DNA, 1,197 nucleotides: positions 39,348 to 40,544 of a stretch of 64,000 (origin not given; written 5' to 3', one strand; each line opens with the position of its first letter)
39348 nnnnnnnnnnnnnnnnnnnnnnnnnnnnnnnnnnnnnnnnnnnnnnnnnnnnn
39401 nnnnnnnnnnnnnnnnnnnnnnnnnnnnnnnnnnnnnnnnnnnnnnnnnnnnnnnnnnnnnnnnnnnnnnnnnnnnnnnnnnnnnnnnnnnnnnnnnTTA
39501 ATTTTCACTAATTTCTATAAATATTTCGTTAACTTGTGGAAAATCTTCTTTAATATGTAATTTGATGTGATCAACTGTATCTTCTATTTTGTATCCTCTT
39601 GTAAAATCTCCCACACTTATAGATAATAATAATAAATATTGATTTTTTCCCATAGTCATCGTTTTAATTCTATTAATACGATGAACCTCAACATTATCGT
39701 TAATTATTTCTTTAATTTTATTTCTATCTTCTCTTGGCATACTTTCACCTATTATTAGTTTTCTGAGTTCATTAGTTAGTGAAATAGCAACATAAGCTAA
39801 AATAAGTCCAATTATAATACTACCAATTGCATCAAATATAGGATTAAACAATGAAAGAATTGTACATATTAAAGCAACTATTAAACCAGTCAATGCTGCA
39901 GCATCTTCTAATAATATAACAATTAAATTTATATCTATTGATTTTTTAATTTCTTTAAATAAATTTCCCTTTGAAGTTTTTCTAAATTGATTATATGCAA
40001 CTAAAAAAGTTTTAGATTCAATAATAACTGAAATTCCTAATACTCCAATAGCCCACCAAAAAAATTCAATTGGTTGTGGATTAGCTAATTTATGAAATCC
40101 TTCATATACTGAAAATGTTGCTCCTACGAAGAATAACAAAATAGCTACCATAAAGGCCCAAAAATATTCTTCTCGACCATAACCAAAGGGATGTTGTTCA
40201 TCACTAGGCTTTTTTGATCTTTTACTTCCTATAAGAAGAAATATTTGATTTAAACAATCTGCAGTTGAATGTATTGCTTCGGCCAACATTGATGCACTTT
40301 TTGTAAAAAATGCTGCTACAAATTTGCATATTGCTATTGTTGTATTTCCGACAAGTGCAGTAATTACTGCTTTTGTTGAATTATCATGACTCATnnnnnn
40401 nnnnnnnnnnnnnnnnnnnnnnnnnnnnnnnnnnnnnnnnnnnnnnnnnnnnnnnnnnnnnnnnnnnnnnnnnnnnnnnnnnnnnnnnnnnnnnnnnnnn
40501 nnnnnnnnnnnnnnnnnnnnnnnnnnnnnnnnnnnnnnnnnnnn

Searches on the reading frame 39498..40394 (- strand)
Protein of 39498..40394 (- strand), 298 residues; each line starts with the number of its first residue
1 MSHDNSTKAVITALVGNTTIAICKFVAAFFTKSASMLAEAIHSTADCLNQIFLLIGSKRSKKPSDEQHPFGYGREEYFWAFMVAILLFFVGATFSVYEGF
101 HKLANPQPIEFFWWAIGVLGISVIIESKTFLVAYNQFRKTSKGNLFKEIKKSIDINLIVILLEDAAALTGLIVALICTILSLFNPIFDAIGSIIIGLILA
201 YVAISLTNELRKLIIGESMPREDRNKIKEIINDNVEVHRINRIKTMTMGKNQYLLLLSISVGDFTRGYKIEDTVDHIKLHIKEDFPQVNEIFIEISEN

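Call 92: search_protein_families(library=pfam, proteins=[window:39498-40394:-], max_evalue=0.01)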
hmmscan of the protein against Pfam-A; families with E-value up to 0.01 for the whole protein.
window:39498-40394:- (298 aa): 2 families
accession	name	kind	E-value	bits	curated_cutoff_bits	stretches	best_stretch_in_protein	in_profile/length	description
PF01545.26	Cation_efflux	-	6.7e-44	150.5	26.6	1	11-208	2-191/198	Cation efflux family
PF16916.11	ZT_dimer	-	5.4e-05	23.6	26.7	1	220-295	2-75/78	Dimerisation domain of Zinc Transporter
